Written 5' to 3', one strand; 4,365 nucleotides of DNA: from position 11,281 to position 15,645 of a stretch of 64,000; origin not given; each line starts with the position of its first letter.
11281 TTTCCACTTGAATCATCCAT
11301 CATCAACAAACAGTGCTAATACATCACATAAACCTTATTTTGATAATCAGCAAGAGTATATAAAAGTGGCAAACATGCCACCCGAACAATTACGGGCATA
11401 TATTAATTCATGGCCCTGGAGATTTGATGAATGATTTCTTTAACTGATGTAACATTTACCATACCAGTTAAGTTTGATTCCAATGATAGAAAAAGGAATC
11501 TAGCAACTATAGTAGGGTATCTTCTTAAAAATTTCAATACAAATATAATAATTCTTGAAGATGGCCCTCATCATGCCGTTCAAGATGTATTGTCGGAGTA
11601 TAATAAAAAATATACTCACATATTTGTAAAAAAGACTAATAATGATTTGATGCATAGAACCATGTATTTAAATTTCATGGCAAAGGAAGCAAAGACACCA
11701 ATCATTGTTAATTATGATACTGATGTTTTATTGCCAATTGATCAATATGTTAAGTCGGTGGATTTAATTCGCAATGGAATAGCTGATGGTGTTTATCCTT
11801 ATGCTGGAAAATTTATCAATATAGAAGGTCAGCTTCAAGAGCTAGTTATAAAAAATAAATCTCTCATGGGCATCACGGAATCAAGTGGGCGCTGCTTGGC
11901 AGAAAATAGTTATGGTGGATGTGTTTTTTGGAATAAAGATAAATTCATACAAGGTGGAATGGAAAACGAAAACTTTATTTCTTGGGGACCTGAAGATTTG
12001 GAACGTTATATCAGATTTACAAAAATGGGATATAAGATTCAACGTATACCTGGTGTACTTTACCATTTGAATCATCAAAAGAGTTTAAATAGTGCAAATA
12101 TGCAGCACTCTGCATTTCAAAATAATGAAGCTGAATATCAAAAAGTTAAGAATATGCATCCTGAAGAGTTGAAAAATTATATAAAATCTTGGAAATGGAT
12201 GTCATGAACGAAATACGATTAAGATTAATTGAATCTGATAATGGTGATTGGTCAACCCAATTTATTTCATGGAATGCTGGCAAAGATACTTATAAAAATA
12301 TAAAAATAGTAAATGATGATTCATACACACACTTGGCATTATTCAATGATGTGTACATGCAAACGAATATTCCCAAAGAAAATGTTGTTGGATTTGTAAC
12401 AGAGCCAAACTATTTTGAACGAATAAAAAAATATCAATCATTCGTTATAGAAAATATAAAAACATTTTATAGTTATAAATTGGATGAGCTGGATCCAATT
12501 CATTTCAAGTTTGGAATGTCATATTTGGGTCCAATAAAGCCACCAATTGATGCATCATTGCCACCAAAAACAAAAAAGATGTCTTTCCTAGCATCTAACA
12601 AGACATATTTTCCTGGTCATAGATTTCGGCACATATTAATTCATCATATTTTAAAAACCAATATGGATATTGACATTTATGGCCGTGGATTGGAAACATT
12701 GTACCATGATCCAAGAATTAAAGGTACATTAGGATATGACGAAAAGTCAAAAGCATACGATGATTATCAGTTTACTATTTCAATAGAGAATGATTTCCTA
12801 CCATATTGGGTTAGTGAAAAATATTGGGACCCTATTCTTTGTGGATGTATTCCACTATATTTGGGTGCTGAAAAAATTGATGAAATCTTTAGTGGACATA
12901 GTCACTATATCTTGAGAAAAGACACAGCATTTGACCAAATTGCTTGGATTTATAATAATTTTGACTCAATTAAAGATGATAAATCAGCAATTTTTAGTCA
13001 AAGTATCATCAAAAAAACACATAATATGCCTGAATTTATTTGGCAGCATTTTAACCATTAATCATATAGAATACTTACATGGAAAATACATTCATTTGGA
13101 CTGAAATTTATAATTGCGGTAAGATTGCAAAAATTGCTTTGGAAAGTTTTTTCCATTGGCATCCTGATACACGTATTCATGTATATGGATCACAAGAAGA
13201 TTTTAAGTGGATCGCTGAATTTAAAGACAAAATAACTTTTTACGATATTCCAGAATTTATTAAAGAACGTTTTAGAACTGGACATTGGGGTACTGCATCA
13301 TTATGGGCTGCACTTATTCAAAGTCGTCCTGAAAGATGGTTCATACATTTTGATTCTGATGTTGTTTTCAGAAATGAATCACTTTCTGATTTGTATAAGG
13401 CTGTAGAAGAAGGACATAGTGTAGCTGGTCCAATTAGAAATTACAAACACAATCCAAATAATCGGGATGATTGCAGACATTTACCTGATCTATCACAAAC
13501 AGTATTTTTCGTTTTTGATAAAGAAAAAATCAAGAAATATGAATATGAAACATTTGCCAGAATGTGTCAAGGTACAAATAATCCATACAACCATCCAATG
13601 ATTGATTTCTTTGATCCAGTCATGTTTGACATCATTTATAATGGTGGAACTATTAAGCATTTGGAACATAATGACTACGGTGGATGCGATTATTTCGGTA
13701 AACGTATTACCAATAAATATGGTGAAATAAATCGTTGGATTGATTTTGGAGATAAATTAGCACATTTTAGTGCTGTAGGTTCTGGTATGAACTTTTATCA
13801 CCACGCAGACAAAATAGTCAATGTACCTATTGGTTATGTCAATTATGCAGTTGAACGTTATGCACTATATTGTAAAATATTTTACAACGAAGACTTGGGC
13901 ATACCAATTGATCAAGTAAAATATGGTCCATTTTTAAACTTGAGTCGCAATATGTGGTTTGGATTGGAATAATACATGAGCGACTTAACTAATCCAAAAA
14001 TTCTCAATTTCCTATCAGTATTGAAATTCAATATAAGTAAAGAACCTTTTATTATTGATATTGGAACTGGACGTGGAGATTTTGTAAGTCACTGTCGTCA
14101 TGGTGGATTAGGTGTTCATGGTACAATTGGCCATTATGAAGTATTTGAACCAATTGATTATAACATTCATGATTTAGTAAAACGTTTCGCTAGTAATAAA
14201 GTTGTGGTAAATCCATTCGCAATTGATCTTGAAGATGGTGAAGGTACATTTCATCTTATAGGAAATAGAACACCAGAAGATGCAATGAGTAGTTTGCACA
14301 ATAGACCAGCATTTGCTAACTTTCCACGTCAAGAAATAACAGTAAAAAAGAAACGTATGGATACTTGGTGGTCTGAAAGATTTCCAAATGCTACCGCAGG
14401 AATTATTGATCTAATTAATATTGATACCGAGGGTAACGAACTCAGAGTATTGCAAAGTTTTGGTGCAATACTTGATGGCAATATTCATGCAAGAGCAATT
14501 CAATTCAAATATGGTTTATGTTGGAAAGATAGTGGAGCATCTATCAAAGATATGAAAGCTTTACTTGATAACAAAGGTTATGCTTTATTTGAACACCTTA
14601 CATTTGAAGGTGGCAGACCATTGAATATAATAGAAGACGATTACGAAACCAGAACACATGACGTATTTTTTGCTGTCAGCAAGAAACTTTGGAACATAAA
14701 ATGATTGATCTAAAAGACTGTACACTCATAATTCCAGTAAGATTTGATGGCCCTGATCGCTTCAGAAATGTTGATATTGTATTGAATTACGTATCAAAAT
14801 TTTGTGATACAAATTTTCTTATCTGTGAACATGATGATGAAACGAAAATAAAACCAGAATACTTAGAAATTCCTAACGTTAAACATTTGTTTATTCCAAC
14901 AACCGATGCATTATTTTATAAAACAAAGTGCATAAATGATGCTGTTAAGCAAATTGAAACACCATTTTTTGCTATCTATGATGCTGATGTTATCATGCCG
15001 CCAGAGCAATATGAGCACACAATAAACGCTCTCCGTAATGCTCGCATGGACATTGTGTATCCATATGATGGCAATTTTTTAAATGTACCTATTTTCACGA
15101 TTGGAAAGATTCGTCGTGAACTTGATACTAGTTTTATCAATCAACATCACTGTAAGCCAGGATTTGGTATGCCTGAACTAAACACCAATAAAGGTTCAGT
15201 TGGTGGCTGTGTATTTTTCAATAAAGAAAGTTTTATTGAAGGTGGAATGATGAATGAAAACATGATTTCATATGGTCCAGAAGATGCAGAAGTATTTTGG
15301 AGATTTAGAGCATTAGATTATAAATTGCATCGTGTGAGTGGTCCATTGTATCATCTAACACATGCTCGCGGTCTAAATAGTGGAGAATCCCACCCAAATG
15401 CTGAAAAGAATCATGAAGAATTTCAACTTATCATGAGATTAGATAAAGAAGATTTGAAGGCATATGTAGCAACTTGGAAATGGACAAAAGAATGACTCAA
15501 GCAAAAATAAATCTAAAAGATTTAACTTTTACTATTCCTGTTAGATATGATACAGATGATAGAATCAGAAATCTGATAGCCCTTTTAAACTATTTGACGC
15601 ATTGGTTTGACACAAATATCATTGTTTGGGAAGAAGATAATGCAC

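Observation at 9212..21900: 12.7-kb phage glycan-building island: nine GT-like genes, two methyltransferases and its own nucleotide-sugar supply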

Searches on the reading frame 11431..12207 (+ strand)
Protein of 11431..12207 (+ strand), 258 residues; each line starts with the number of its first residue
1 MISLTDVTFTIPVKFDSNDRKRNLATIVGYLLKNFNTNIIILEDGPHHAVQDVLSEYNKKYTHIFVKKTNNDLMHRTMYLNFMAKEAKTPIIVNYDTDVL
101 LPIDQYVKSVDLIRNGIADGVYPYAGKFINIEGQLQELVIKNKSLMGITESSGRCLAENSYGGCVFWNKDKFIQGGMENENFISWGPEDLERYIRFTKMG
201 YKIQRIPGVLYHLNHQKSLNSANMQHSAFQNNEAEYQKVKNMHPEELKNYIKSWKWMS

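Call 3: search_protein_families(library=pfam, proteins=[window:11431-12207:+], max_evalue=0.01)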
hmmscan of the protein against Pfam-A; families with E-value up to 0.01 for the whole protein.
window:11431-12207:+ (258 aa): 3 families
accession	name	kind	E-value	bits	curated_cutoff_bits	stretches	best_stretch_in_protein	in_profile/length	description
PF02709.20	Glyco_transf_7C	-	2.6e-07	30.6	23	1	159-215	18-77/78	N-terminal domain of galactosyltransferase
PF10111.15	Glyco_tranf_2_2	-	8.5e-07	29.2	27.3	1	36-220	29-223/276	Glycosyltransferase like family 2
PF00535.33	Glycos_transf_2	-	0.00018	21.9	23.3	1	34-123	25-113/168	Glycosyl transferase family 2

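Call 62: search_dna_similar(query=window:11431-12207:+, collection=phages, mode=protein, max_rows=20, max_evalue=0.001)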
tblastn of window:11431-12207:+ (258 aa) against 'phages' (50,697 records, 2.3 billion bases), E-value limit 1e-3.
Records with a match: 30; places in all: 33; records where one place covers at least 80% of the query: 29.
Best place of each record, by identity: <60% 30.
By first word of the organism name: Synechococcus 23; Prochlorococcus 2; Marine 2; uncultured 2; Cyanophage 1.
By host as written in the record: Synechococcus sp. WH 7803 5; Synechococcus sp. MW02 4; - 4; Synechococcus sp. 3; Synechococcus sp. WH8102 3; Synechococcus sp. WH8109 3; Prochlorococcus sp. MIT9515 2; Synechococcus sp. WH8017 2; and 3 more.
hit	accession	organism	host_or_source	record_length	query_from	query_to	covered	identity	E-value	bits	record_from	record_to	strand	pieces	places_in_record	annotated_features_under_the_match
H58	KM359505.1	Prochlorococcus phage P-TIM68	Prochlorococcus sp. MIT9515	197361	1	257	100%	38.0%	4e-43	161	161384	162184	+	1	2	hypothetical protein (x2)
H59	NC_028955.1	Prochlorococcus phage P-TIM68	Prochlorococcus sp. MIT9515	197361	1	257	100%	38.0%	4e-43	161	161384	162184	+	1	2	hypothetical protein (x2)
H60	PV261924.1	Synechococcus phage RN05-S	Synechococcus sp. MW02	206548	1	257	100%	37.2%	3e-47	173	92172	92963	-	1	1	glycosyltransferase protein | NAD dependent epimerase/dehydratase family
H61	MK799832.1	Synechococcus phage S-B05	Synechococcus sp. MW02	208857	1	257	100%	37.2%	3e-47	173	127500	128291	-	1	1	hypothetical protein | ADP-L-glycero-D-mannoheptose-6-epimerase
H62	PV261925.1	Synechococcus phage RB11-B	Synechococcus sp. MW02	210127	1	257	100%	37.2%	3e-47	173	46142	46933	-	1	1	glycosyltransferase family GT2 RfbC protein | NAD dependent epimerase/dehydratase family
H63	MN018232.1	Synechococcus phage S-B43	Synechococcus sp. MW02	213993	1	257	100%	37.2%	3e-47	173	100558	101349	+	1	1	hypothetical protein | ADP-L-glycero-D-mannoheptose-6-epimerase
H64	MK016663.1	Synechococcus phage S-H68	Synechococcus sp. LTWRED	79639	1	250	97%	38.2%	4e-47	172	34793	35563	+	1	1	hypothetical protein | UDP-glucose 4-epimerase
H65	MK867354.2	Synechococcus phage S-SCSM1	Synechococcus sp. WH 7803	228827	2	256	99%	35.9%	4e-47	173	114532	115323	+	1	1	glycosyltransferase (x2)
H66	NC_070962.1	Synechococcus phage S-SCSM1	Synechococcus sp. WH 7803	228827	2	256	99%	35.9%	4e-47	173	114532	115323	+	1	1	glycosyltransferase (x2)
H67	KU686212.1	Synechococcus phage S-CAM7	Synechococcus sp.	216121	4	247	95%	35.7%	3e-42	159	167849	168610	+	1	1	hypothetical protein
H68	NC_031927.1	Synechococcus phage S-CAM7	Synechococcus sp.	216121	4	247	95%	35.7%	3e-42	159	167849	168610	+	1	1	hypothetical protein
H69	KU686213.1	Synechococcus phage S-CAM7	Synechococcus sp.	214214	4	247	95%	35.7%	3e-42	159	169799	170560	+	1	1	hypothetical protein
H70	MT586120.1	Synechococcus phage S-CAM7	Synechococcus sp. WH 7803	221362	4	247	95%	35.7%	3e-42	159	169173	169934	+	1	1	hypothetical protein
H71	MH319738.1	Marine virus AG-345-E08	single cell amplified by WGA-X; seawater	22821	2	257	99%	31.5%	2e-33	133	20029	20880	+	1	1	record has no annotation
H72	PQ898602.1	Synechococcus phage S-SCSM2R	Synechococcus sp. WH7803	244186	3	253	97%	31.9%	6e-31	126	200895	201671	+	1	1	glycosyltransferase-like family 2 protein | glycosyltransferase family 1 protein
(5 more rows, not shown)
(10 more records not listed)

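Call 63: get_annotated_region(hit=H65, flank=12000)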
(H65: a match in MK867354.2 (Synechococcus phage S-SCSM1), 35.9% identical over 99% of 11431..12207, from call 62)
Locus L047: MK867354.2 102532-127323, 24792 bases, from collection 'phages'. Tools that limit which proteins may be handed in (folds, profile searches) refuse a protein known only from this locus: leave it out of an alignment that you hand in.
description: Synechococcus phage S-SCSM1, complete genome.
organism: Synechococcus phage S-SCSM1 (NCBI taxid 2588487)
taxonomy: Viruses; Duplodnaviria; Heunggongvirae; Uroviricota; Caudoviricetes; Kyanoviridae; Zhoulongquanvirus; Zhoulongquanvirus esscess
host: Synechococcus sp. WH 7803; source: -; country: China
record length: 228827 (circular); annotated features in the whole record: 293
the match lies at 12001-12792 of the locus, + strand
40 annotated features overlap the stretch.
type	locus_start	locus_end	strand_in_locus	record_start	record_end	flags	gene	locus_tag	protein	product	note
CDS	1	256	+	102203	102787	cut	-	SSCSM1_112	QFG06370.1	2OG-Fe(II) oxygenase superfamily protein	-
CDS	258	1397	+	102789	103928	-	-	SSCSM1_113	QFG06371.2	GDP-fucose protein O-fucosyltransferase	-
CDS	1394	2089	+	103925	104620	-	-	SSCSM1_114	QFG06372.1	2OG-Fe(II) oxygenase superfamily protein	-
tRNA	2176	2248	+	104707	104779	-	-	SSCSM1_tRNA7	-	tRNA-Met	-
CDS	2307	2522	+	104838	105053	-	-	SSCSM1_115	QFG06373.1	hypothetical protein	-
CDS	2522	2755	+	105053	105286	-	-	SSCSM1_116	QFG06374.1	hypothetical protein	-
CDS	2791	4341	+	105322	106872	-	-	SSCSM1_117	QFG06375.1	carbamoyl transferase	carbamoyl transferase (nol)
CDS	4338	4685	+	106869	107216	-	-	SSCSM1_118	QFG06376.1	mannose-6-phosphate isomerase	mannose-6-phosphate isomerase (MPI)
ncRNA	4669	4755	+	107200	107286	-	-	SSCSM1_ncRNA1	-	wcaG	-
CDS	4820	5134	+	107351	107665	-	-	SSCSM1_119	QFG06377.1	hypothetical protein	-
CDS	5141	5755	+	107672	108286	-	-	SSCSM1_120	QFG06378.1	2OG-Fe(II) oxygenase superfamily protein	-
CDS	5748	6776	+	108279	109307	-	-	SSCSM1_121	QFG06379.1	GDP-mannose 4,6-dehydratase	-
CDS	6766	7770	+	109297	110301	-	-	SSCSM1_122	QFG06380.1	GDP-L-fucose synthase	-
CDS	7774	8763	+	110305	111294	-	-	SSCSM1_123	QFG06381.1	GDP-mannose-3',5'-epimerase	-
CDS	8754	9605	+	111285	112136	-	-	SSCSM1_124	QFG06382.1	coatomer subunit alpha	-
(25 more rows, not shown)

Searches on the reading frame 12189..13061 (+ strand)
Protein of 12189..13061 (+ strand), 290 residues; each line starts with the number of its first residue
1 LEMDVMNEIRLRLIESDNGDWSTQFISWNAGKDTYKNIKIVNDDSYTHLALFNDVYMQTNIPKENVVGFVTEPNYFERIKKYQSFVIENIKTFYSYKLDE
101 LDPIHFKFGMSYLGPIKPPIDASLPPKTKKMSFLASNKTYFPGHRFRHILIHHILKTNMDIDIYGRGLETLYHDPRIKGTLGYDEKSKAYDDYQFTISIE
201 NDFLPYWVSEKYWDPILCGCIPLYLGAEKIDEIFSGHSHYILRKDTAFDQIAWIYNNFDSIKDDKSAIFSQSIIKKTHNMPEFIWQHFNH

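Call 3: search_protein_families(library=pfam, proteins=[window:12189-13061:+], max_evalue=0.01)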
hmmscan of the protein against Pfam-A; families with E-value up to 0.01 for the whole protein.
window:12189-13061:+ (290 aa): 1 family
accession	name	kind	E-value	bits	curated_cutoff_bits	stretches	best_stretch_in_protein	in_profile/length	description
PF00852.26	Glyco_transf_10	-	1.5e-08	35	23.9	1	125-241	2-107/182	Glycosyltransferase family 10 (fucosyltransferase) C-term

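Call 39: search_solved_structures(query=window:12189-13061:+, max_evalue=1, show_alignments=1)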
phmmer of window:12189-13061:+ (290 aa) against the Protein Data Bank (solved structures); distinct sequences matched with E-value up to 1: 3.
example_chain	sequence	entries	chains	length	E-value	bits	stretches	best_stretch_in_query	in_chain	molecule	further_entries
9s6a_A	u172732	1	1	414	6.7e-07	32.2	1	118-243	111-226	Glycoprotein 3-alpha-L-fucosyltransferase A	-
7yro_A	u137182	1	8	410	0.18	14.4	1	174-239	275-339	Fucosyltransferase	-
2oox_B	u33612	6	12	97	0.8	12.2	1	113-176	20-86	SPCC1919.03c protein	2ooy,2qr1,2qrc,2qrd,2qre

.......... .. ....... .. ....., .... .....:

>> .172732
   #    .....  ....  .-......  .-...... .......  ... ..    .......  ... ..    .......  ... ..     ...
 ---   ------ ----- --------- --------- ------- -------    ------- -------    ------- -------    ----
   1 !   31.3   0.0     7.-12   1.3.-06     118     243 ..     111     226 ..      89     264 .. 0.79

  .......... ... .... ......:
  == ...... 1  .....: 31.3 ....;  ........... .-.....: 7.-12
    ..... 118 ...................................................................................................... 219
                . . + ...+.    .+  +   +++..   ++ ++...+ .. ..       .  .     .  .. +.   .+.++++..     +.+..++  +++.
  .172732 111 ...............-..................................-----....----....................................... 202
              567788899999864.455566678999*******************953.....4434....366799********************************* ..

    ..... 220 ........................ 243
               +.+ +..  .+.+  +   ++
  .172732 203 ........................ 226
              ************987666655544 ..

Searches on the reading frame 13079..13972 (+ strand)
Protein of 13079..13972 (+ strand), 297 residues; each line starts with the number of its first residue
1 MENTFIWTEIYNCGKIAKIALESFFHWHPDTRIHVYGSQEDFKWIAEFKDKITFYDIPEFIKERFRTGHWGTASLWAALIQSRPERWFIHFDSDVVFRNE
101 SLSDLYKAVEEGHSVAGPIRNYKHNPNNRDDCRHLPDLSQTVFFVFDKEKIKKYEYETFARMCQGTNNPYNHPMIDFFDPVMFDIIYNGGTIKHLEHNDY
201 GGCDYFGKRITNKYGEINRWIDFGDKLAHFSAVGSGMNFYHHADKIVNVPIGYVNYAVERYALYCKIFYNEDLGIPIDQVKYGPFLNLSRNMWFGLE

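Call 3: search_protein_families(library=pfam, proteins=[window:13079-13972:+], max_evalue=0.01)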
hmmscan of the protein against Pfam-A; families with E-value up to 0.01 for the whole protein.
window:13079-13972:+ (297 aa): 1 family
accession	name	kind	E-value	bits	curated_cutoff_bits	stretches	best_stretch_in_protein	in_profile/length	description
PF00535.33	Glycos_transf_2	-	0.0046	17.3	23.3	1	71-141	65-132/168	Glycosyl transferase family 2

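Call 6: search_protein_families(library=ncbifam, proteins=[window:13079-13972:+], max_evalue=0.001)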
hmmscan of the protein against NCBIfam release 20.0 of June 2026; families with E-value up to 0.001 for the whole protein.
window:13079-13972:+ (297 aa): 0 families

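Call 80: find_homologous_proteins(query=window:13079-13972:+)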
Query window:13079-13972:+ (297 aa): 283 proteins with E <= 0.001 among 521 candidates; the best 120 are listed.
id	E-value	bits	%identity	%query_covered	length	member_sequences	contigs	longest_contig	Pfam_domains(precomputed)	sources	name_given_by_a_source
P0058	1.2e-210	717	100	100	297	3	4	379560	-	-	-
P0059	1.8e-111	391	56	97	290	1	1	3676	-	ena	-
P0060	1.4e-109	385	57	98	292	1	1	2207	-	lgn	-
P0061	2.6e-108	381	55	99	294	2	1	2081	-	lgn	-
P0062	2.5e-106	374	55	99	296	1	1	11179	-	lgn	-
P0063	9.9e-106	372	58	97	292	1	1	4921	-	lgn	-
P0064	2.3e-105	371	57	99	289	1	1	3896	-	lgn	-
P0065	6.5e-105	369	57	96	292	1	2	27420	-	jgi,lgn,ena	jgi:hypothetical protein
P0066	8.4e-105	369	55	99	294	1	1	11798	-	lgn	-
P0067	1.0e-104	369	56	96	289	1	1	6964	-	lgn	-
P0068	2.6e-102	361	56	96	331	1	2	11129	-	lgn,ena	-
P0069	7.7e-102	359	55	95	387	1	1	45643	-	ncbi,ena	-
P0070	2.0e-101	358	54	98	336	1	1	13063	-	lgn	-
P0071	2.6e-99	351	56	98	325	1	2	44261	-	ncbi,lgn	-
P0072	2.4e-98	348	56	94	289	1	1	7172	-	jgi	jgi:hypothetical protein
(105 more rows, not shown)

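Call 87: predict_structure(alignment_id=A4)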
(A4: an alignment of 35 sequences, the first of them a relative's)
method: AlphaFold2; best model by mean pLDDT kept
length: 297 residues; sequences in the alignment: 35
mean_pLDDT: 95.7   pTM: 0.93
mean pLDDT of the five models: 95.7, 95.4, 95.4, 95.4, 95.3
residues with pLDDT >= 90: 275; 70-90: 22; 50-70: 0; < 50: 0
segments of 3 or more residues with pLDDT < 50: none
pLDDT, mean of each block of 10 residues (from residue 1): 95 97 98 98 98 97 90 98 98 98 98 98 94 97 98 98 97 96 98 98 95 93 97 94 87 94 97 95 90 87
secondary structure, 60 per line:
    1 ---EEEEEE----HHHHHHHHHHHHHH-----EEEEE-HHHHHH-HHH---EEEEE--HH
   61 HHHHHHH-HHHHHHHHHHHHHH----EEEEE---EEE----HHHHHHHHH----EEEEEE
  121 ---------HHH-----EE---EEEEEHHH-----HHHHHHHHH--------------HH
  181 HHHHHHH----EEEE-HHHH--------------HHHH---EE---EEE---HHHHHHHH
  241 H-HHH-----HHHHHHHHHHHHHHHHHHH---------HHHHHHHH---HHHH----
elements in order: E4-9 H14-27 E33-37 H39-44 E52-56 H59-67 H69-82 E87-91 E95-97 H102-110 E115-120 E143-147 H156-164 H179-187 E192-195 H197-200 H215-218 E227-229 H233-241 H251-269 H279-286 H290-293

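Call 90: fold_search(model_id=the predicted structure, library=pdb)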
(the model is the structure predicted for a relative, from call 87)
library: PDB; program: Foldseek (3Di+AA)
matches with E <= 10: 500; with E <= 0.001: 500
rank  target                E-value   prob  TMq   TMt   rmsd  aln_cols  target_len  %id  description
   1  4wlm_B                1.6e-08  1.00  0.45  0.46   7.2       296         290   11  Crystal structure of mouse Xyloside xylosyltransferase 1 complexed with manganese (released 2015-09-30)
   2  1qg8                  1.8e-07  1.00  0.41  0.50   7.8       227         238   11  NATIVE (MAGNESIUM-CONTAINING) SPSA FROM BACILLUS SUBTILIS (released 2000-04-21)
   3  1h7q                  1.9e-07  1.00  0.41  0.49   8.0       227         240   12  dTDP-MANGANESE COMPLEX OF SPSA FROM BACILLUS SUBTILIS (released 2001-12-13)
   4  7ui6_A                1.9e-07  1.00  0.49  0.27  14.6       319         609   12  CryoEM structure of LARGE1 from C1 reconstruction (released 2023-03-08)
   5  1h7l                  2.1e-07  1.00  0.41  0.50   7.7       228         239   12  dTDP-MAGNESIUM COMPLEX OF SPSA FROM BACILLUS SUBTILIS (released 2001-12-13)
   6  4wlm_A                2.3e-07  1.00  0.46  0.48   7.1       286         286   10  Crystal structure of mouse Xyloside xylosyltransferase 1 complexed with manganese (released 2015-09-30)
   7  4wm0_A                3.0e-07  1.00  0.46  0.46   7.2       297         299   10  Crystal structure of mouse Xyloside xylosyltransferase 1 complexed with acceptor ligand (released 2015-09-30)
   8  6h21_B                3.0e-07  1.00  0.36  0.34  18.7       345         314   11  TarP-UDP-GlcNAc-Mn (released 2018-09-26)
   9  6h1j_B                3.1e-07  1.00  0.37  0.35  17.9       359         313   10  TarP native (released 2018-09-26)
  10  4wnh_A                3.3e-07  1.00  0.45  0.45   7.4       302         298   12  Crystal structure of mouse Xyloside xylosyltransferase 1 complexed with manganese,acceptor ligand and UDP-Xylose (released 2015-09-30)
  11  6h21_A                3.5e-07  1.00  0.36  0.35  16.3       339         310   11  TarP-UDP-GlcNAc-Mn (released 2018-09-26)
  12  9e1t_A                4.2e-07  1.00  0.48  0.26  14.2       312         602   13  CryoEM structure of LARGE1 bound to UDP-GlcA (released 2025-02-12)
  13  6h4f_E                4.8e-07  1.00  0.41  0.38  15.7       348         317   13  TarP-3RboP (released 2018-09-26)
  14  9jma_A                5.4e-07  1.00  0.36  0.35  17.1       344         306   11  Crystal structure of glycosyltransferase AvpGT (released 2025-01-29)
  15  7zvj_B                5.7e-07  1.00  0.42  0.24   5.7       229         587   14  Homodimeric structure of LARGE1 (released 2022-11-30)
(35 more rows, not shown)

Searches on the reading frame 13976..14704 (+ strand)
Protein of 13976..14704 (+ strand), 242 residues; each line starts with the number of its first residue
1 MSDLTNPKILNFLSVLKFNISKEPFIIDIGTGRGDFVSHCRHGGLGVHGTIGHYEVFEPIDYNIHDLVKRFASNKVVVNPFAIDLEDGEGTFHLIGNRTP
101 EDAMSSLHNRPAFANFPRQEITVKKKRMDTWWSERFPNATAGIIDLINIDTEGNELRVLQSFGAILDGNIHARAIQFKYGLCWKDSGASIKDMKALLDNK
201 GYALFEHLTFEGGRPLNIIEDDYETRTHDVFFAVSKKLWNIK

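Call 3: search_protein_families(library=pfam, proteins=[window:13976-14704:+], max_evalue=0.01)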
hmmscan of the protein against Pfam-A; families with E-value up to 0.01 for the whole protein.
window:13976-14704:+ (242 aa): 2 families
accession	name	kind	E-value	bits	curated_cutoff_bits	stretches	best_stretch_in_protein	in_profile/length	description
PF05050.19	Methyltransf_21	-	1.6e-09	38.6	22.7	1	53-202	23-171/173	Methyltransferase FkbM domain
PF13489.12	Methyltransf_23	-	0.0064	16.7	27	0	21-99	21-61/164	Methyltransferase domain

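Call 6: search_protein_families(library=ncbifam, proteins=[window:13976-14704:+], max_evalue=0.001)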
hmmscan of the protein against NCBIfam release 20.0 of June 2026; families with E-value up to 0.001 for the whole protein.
window:13976-14704:+ (242 aa): 1 family
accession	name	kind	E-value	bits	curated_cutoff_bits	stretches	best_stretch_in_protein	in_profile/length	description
TIGR01444.1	fkbM_fam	subfamily_domain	9.7e-10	39.1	37.7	1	26-167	2-132/143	FkbM family methyltransferase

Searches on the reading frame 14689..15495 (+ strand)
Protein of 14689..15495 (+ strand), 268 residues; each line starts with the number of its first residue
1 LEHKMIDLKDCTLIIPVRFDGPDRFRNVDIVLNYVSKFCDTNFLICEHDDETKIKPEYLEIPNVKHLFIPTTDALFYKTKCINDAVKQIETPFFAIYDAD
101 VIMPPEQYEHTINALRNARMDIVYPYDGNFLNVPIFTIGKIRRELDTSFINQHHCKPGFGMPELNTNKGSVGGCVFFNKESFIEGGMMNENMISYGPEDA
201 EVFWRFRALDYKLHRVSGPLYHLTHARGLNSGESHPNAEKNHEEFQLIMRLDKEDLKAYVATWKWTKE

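Call 3: search_protein_families(library=pfam, proteins=[window:14689-15495:+], max_evalue=0.01)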
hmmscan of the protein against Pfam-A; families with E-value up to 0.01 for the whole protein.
window:14689-15495:+ (268 aa): 2 families
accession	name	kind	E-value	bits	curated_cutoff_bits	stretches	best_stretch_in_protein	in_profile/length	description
PF02709.20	Glyco_transf_7C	-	8.4e-06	25.8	23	1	168-225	17-77/78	N-terminal domain of galactosyltransferase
PF00535.33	Glycos_transf_2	-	0.0074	16.7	23.3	0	82-125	70-113/168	Glycosyl transferase family 2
